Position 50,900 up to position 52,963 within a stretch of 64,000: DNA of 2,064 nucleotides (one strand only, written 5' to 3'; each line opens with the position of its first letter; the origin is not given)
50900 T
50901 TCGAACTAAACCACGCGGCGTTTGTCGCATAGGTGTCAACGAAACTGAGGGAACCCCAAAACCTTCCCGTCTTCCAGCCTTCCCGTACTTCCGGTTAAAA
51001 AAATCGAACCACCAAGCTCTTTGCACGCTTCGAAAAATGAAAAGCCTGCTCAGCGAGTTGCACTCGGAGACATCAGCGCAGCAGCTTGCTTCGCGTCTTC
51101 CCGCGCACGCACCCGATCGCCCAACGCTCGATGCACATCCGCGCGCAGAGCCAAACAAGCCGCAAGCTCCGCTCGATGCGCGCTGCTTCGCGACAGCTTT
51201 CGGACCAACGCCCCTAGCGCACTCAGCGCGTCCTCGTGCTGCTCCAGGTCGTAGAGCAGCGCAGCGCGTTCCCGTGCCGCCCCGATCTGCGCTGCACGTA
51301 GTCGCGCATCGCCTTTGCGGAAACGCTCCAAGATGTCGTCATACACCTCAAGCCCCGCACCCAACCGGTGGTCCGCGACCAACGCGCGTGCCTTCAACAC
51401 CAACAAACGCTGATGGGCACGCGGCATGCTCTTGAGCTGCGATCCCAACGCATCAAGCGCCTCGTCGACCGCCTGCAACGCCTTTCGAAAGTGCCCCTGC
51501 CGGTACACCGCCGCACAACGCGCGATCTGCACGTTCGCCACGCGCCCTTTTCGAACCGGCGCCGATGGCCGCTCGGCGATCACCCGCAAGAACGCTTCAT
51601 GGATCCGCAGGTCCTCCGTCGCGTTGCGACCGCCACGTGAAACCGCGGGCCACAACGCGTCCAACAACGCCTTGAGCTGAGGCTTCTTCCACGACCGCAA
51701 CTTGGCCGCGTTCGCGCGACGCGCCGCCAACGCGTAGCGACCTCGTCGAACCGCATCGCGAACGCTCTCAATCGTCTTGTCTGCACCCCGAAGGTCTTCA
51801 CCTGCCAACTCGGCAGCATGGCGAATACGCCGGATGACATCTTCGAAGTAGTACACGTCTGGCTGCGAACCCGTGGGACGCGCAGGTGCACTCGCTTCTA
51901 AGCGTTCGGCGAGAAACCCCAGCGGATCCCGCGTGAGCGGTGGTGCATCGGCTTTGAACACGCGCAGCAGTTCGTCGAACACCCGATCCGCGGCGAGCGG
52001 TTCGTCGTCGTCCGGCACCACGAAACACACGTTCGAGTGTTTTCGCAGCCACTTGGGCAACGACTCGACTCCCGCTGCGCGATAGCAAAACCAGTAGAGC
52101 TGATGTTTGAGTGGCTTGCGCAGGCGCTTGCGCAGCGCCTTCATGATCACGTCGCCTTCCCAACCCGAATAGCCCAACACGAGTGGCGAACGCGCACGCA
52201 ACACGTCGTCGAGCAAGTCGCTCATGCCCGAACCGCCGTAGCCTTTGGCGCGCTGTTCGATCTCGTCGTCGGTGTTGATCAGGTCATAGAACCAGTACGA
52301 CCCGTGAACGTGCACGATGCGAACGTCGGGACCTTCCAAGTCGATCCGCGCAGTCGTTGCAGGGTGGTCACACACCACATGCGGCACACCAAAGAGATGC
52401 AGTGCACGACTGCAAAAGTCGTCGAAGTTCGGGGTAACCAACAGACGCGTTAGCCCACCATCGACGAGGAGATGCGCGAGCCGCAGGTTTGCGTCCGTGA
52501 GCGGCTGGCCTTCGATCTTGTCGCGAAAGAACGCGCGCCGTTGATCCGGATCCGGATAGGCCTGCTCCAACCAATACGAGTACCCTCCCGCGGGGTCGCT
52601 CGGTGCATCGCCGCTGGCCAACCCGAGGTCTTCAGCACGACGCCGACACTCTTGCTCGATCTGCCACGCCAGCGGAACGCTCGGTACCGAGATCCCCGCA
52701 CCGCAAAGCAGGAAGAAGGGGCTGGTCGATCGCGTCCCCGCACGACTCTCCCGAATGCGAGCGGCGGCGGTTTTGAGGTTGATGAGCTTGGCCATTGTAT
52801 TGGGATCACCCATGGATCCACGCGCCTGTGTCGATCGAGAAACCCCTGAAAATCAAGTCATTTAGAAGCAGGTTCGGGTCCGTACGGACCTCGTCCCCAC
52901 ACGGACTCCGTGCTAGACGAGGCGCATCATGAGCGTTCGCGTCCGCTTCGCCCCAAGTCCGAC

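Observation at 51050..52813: Stand-alone SIR2_2-like protein with a C-terminal helical (TPR-like) domain beside an IS element: candidate single-gene anti-phage/abortive-infection module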

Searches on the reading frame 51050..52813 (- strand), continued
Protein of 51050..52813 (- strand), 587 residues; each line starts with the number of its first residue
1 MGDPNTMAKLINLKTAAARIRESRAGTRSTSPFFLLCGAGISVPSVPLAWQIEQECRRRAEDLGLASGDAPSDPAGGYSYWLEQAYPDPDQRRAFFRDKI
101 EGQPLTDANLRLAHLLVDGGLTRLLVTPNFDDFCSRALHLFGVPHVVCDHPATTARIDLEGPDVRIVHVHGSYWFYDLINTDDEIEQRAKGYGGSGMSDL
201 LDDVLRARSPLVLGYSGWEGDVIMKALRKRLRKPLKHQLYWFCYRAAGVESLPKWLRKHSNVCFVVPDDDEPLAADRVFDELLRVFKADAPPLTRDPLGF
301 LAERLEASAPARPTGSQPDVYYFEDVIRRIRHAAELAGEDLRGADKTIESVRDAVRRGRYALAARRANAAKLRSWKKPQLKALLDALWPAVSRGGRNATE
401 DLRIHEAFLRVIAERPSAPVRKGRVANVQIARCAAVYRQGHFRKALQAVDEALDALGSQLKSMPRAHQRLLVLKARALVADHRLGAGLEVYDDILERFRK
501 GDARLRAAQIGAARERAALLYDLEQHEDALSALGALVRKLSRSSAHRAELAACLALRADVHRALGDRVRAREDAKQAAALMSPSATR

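Call 73: list_cluster_members(proteins=[window:51050-52795:-, P0256, window:52929-54365:+])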
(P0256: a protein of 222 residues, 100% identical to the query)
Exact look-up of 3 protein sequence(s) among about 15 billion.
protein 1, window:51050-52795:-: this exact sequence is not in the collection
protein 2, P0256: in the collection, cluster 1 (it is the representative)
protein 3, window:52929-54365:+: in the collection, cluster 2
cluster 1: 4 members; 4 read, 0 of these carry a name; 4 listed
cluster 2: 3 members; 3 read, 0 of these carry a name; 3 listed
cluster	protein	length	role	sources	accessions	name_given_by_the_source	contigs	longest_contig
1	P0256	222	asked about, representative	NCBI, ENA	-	-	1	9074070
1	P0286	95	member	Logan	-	-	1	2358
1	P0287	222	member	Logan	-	-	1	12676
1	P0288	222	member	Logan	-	-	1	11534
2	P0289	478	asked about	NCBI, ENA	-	-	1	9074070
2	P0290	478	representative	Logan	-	-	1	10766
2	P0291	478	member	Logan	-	-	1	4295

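Call 74: find_encoding_contigs(protein=P0289, flank=10000, max_places=2)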
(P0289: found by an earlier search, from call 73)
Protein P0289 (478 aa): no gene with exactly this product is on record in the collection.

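Call 82: search_protein_families(library=pfam, proteins=[L073:7110-7739:+, L073:7827-9596:+, L073:9843-10220:+, L094:982-1620:+, L094:1714-3492:+, L026:3096-3848:+, L026:8125-9069:-, L043:7557-9881:+, L043:2767-3483:-, L015:3195-4520:-], max_evalue=0.001)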
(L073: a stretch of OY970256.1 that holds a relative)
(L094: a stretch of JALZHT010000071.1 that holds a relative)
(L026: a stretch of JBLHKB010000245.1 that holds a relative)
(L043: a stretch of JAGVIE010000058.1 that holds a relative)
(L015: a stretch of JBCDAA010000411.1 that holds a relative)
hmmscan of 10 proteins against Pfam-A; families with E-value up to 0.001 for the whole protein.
L073:7110-7739:+ (209 aa): 2 families
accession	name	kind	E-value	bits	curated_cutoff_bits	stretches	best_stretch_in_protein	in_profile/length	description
PF13646.12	HEAT_2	-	9.7e-07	29.4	27.7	1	47-102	6-61/88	HEAT repeats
PF02985.28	HEAT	-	0.00023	21.5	23.5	0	48-68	8-28/31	HEAT repeat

L073:7827-9596:+ (589 aa): 3 families
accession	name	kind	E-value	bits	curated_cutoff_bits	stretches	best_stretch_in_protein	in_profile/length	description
PF01977.22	UbiD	-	3.9e-72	242.2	23.3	1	117-315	3-206/206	3-octaprenyl-4-hydroxybenzoate carboxy-lyase Rift-related domain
PF20696.2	UbiD_C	-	2.4e-32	112.1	24.2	1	321-442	2-125/127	3-octaprenyl-4-hydroxybenzoate carboxy-lyase C-terminal domain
PF20695.2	UbiD_N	-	6.6e-25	87.5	24.3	1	9-85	1-75/78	3-octaprenyl-4-hydroxybenzoate carboxy-lyase N-terminal domain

L073:9843-10220:+ (125 aa): 0 families

L094:982-1620:+ (212 aa): 0 families

L094:1714-3492:+ (592 aa): 3 families
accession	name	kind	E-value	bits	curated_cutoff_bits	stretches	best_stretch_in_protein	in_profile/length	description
PF01977.22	UbiD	-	2.3e-72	242.9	23.3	1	116-315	2-206/206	3-octaprenyl-4-hydroxybenzoate carboxy-lyase Rift-related domain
PF20696.2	UbiD_C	-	1.3e-32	113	24.2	1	322-442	3-125/127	3-octaprenyl-4-hydroxybenzoate carboxy-lyase C-terminal domain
PF20695.2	UbiD_N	-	1.5e-27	96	24.3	1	9-85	1-75/78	3-octaprenyl-4-hydroxybenzoate carboxy-lyase N-terminal domain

L026:3096-3848:+ (250 aa): 6 families
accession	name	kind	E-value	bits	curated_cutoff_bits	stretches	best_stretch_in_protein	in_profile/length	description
PF13561.12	adh_short_C2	-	6.5e-60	203.1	27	1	15-245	6-235/236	Enoyl-(Acyl carrier protein) reductase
PF00106.31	adh_short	-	8.6e-44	149.8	26.6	1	6-189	1-189/195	short chain dehydrogenase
PF08659.16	KR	-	2.9e-20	73.4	22.6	1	7-164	2-164/180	KR domain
PF23441.1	SDR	-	2.7e-14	53.6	27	1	4-245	6-255/258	SDR-like rossmann domain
PF01370.27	Epimerase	-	0.0002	21.3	20.9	1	9-145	2-123/240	NAD dependent epimerase/dehydratase family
PF05368.20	NmrA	-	0.00053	20.1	27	1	5-74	2-68/298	NmrA-like family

L026:8125-9069:- (314 aa): 0 families

L043:7557-9881:+ (774 aa): 3 families
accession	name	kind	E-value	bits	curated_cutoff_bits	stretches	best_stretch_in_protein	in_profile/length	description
PF20256.3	MoCoBD_2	-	7.2e-93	311.6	27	1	403-697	2-283/283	Molybdopterin cofactor-binding domain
PF02738.23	MoCoBD_1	-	4.8e-86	288.3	27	1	135-376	6-244/244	Molybdopterin cofactor-binding domain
PF01315.27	Ald_Xan_dh_C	-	4.3e-30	104.7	31.3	1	17-123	1-109/110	Aldehyde oxidase and xanthine dehydrogenase, a/b hammerhead domain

L043:2767-3483:- (238 aa): 3 families
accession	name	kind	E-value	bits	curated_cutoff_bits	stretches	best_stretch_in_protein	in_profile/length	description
PF20936.3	GCIP_C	-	2.3e-05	25.1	36.2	1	98-171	37-106/106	Grap2 and cyclin-D-interacting, C-terminal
PF00435.27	Spectrin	-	0.00044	21.1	29.9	0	88-178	6-94/105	Spectrin repeat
PF20142.4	Scaffold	-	0.00054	21.1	24.6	0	67-130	82-137/139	Scaffold domain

L015:3195-4520:- (441 aa): 0 families

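Call 88: fold_search(model_id=the predicted structure, library=viral)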
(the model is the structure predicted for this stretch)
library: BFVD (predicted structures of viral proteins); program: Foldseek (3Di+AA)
matches with E <= 10: 441; with E <= 0.001: 2
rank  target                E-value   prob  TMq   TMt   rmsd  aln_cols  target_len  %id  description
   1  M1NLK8                7.8e-05  1.00  0.21  0.32  13.9       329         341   12  Repeat protein [Moumouvirus goulette]
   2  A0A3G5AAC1            3.4e-04  1.00  0.22  0.27  23.9       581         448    9  UDP-N-acetylglucosamine--peptide N-acetylglucosaminyltransferase SPINDLY [Hyperionvirus sp.]
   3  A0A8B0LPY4            1.1e-03  1.00  0.23  0.52  16.2       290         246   14  Tetratricopeptide repeat protein [uncultured archaeal virus]
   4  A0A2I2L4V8            1.2e-03  1.00  0.23  0.26  16.1       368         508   10  Tetratricopeptide repeat protein [Orpheovirus IHUMI-LCC2]
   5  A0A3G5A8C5            2.4e-03  1.00  0.26  0.43   8.0       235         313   11  Gamma-soluble NSF attachment protein [Homavirus sp.]
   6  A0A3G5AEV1            2.4e-03  1.00  0.26  0.30  14.4       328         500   11  Uncharacterized protein [Hyperionvirus sp.]
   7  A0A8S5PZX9            4.1e-03  1.00  0.25  0.24  15.5       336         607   13  Serine-pyruvate aminotransferase [Siphoviridae sp. ctOCb13]
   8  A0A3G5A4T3            4.1e-03  0.94  0.18  0.17  19.1       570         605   10  RING-type domain-containing protein [Harvfovirus sp.]
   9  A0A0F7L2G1            4.6e-03  0.97  0.18  0.22  19.7       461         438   13  Uncharacterized protein [uncultured marine virus]
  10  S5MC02                5.1e-03  1.00  0.23  0.28  13.3       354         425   10  (no name in the UniProt tables at hand)
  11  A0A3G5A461            5.3e-03  0.99  0.15  0.18  15.5       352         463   10  RING-type domain-containing protein [Harvfovirus sp.]
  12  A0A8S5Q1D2            7.8e-03  1.00  0.27  0.27  14.1       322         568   11  Response regulator protein [Siphoviridae sp. ctOCb13]
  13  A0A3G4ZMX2            7.8e-03  1.00  0.24  0.18  12.6       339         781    8  RING-type domain-containing protein [Terrestrivirus sp.]
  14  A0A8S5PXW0            7.8e-03  0.98  0.20  0.27  18.0       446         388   10  Glycosyltransferase [Myoviridae sp. ctgsk7]
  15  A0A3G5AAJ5            8.1e-03  0.97  0.23  0.20  22.3       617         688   12  Sel1 repeat family protein [Hyperionvirus sp.]
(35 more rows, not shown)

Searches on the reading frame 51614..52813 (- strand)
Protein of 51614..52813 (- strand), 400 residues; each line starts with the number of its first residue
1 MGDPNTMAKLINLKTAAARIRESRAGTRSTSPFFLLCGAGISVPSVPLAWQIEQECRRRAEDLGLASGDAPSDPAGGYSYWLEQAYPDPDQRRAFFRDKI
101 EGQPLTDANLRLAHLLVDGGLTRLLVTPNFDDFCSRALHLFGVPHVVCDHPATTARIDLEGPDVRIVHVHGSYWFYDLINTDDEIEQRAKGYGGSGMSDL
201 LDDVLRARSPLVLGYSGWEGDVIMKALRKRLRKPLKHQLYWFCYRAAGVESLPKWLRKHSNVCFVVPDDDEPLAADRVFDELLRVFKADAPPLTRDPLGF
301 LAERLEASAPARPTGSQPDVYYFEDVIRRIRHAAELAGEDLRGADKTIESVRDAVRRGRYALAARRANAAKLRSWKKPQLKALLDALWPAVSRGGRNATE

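Call 40: search_protein_representatives(protein=window:51614-52813:-)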
Query: 400 residues. Proteins with E-value up to 0.001 (for the whole library): 1969; up to 1e-10: 598; up to 1e-30: 417. The best 150 are listed.
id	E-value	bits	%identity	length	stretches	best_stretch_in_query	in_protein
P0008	2.0e-180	616.7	70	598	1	11-400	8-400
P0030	5.4e-149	513.2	63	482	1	9-398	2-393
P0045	1.9e-100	353.3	50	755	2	7-271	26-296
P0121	3.6e-100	352.4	46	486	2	10-277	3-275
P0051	1.3e-99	350.5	46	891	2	10-275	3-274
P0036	2.1e-99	349.8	48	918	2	8-268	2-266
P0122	7.5e-99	348.0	47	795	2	9-274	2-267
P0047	9.6e-98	344.4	45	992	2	9-270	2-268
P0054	1.6e-96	340.4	43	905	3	9-272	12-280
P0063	8.5e-96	338.0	47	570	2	9-278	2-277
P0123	1.1e-94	334.4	48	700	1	23-389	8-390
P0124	1.9e-94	333.5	46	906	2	10-273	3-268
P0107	2.7e-94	333.0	46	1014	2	13-268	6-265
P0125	6.3e-94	331.8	47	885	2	10-269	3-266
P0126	9.2e-94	331.3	48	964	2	6-278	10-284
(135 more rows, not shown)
